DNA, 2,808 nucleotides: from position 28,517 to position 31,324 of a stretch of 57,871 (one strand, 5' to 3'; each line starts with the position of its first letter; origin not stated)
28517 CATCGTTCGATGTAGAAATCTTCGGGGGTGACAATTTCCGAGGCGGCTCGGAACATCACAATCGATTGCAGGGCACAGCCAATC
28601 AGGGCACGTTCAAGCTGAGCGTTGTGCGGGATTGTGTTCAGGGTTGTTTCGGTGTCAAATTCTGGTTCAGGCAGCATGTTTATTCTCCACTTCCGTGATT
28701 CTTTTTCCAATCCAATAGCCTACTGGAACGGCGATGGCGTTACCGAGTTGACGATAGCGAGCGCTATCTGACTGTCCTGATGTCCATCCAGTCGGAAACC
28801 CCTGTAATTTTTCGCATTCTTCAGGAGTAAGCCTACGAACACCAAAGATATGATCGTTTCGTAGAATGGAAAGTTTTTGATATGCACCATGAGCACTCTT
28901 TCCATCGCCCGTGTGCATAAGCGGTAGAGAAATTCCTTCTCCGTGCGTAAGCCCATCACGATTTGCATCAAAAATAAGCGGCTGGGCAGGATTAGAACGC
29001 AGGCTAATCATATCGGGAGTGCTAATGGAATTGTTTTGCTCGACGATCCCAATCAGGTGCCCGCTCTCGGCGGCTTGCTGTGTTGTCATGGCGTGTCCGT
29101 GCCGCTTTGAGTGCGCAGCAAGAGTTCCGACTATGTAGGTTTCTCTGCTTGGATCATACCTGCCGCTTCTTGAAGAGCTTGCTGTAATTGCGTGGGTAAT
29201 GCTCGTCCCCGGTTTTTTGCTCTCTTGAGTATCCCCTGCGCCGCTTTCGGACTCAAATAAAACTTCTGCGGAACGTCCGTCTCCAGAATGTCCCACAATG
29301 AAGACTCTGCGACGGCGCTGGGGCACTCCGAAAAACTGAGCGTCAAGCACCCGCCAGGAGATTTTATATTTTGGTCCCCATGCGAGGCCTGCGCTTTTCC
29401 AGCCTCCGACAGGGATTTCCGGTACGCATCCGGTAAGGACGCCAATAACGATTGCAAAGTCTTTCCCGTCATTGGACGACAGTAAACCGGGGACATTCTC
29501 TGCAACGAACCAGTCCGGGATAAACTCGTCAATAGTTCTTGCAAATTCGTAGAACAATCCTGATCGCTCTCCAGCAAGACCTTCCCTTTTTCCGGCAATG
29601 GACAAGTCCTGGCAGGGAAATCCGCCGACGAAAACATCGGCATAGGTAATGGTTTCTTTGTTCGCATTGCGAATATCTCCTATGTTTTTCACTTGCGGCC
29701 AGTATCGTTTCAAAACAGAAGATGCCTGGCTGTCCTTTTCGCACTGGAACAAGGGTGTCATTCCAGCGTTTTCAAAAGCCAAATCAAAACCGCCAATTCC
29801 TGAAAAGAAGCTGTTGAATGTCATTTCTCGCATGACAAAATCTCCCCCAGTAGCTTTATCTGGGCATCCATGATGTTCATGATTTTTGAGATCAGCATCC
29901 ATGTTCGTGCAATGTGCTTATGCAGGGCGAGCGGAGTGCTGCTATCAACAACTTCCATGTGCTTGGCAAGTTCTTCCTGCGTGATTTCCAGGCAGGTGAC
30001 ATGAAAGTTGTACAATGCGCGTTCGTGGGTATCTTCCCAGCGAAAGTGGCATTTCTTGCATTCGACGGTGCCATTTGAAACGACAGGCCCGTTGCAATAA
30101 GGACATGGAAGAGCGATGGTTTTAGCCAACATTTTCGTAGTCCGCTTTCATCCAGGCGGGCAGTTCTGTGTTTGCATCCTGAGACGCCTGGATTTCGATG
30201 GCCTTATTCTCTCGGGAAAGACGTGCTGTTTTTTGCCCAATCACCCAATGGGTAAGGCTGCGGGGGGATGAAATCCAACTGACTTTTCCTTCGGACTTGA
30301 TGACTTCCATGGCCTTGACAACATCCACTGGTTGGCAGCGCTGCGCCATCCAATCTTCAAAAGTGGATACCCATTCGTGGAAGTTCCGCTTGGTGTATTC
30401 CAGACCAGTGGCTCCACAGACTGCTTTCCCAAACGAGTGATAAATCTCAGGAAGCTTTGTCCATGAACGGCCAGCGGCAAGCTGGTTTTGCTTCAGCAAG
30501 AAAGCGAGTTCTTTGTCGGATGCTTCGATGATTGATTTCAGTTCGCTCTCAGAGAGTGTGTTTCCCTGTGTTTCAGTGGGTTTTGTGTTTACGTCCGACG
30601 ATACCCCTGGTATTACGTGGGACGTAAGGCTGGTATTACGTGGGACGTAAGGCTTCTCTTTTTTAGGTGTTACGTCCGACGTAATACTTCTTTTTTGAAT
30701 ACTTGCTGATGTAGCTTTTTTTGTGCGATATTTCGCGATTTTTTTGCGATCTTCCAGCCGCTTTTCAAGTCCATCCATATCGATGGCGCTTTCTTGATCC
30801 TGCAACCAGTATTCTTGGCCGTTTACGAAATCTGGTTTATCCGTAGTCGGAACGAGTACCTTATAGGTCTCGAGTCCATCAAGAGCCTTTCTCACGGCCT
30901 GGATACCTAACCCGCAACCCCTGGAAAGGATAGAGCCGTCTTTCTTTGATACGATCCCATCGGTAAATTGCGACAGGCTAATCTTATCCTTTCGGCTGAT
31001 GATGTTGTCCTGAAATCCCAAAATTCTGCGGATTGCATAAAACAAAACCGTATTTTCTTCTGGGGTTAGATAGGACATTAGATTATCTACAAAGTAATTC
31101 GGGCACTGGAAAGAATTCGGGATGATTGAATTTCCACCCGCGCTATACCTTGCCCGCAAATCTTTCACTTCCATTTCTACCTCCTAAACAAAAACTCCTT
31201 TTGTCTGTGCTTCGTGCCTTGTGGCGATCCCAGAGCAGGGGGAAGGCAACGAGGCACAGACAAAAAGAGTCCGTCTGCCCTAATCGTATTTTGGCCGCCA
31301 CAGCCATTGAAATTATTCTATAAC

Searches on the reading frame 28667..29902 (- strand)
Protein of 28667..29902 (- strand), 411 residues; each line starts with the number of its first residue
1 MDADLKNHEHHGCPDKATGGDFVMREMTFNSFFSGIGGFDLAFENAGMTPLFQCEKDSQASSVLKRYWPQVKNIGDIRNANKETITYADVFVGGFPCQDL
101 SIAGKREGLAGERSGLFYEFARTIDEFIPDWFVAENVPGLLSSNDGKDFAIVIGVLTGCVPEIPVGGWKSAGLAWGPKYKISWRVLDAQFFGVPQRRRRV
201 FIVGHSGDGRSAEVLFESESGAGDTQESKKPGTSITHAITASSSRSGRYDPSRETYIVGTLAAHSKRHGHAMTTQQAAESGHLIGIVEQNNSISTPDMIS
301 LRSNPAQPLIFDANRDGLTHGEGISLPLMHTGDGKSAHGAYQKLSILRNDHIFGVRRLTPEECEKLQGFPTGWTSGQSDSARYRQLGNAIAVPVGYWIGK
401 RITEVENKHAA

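Call 7: search_protein_families(library=pfam, proteins=[window:28667-29902:-], max_evalue=0.01)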
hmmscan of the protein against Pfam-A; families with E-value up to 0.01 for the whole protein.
window:28667-29902:- (411 aa): 1 family
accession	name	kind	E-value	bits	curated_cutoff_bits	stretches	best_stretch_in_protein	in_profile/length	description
PF00145.23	DNA_methylase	-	2e-65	221.8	22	2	27-156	1-130/324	C-5 cytosine-specific DNA methylase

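Call 8: search_protein_families(library=phrogs, proteins=[window:28667-29902:-], max_evalue=0.01)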
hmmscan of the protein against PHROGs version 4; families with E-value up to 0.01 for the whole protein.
window:28667-29902:- (411 aa): 16 families
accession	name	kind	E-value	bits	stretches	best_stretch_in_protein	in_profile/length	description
phrog_116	-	other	1.9e-89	302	1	22-409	203-496/779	DNA methyltransferase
phrog_363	-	other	4.5e-59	201.2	1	24-408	51-318/327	DNA methyltransferase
phrog_864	-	DNA, RNA and nucleotide metabolism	1.4e-32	114.1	1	45-407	659-1056/1064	DNA primase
phrog_16528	-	other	1.2e-25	91.4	1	252-408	141-223/236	DNA methyltransferase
phrog_16427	-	other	3.3e-17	63.9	1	353-407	115-173/235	DNA methyltransferase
phrog_26324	-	other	1.6e-13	52.1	1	351-403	140-204/210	DNA methyltransferase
phrog_5999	-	other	2.6e-12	47.7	1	27-121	3-104/109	DNA methyltransferase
phrog_29583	-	other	4.3e-12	46.5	1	88-145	79-136/468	DNA methyltransferase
phrog_17284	-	unknown function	2.3e-10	41.2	1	347-403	151-211/245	-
phrog_13621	-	unknown function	1.1e-08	36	1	354-406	53-112/121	-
phrog_23296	-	other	6.1e-07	30.2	1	372-407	24-59/68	DNA methyltransferase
phrog_38038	-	unknown function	1.4e-05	25.1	1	349-376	298-325/430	-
phrog_31585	-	unknown function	1.6e-05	25.5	1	354-405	11-64/69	-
phrog_36267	-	other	4.7e-05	24.1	1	31-90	5-64/151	DNA methyltransferase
phrog_757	-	other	0.0012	19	1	23-147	11-138/247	DNA methyltransferase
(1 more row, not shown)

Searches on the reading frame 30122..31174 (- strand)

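Call 7: search_protein_families(library=pfam, proteins=[window:30122-31174:-], max_evalue=0.01)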
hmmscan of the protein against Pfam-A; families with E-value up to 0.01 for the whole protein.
window:30122-31174:- (350 aa): 0 families

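Call 8: search_protein_families(library=phrogs, proteins=[window:30122-31174:-], max_evalue=0.01)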
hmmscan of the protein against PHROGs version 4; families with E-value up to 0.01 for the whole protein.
window:30122-31174:- (350 aa): 2 families
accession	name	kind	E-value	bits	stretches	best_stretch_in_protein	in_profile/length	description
phrog_678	-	DNA, RNA and nucleotide metabolism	5.6e-06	27.1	1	18-204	29-212/346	replication initiation O-like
phrog_18020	-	DNA, RNA and nucleotide metabolism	7e-05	23.7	1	16-72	9-61/248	replication initiation O-like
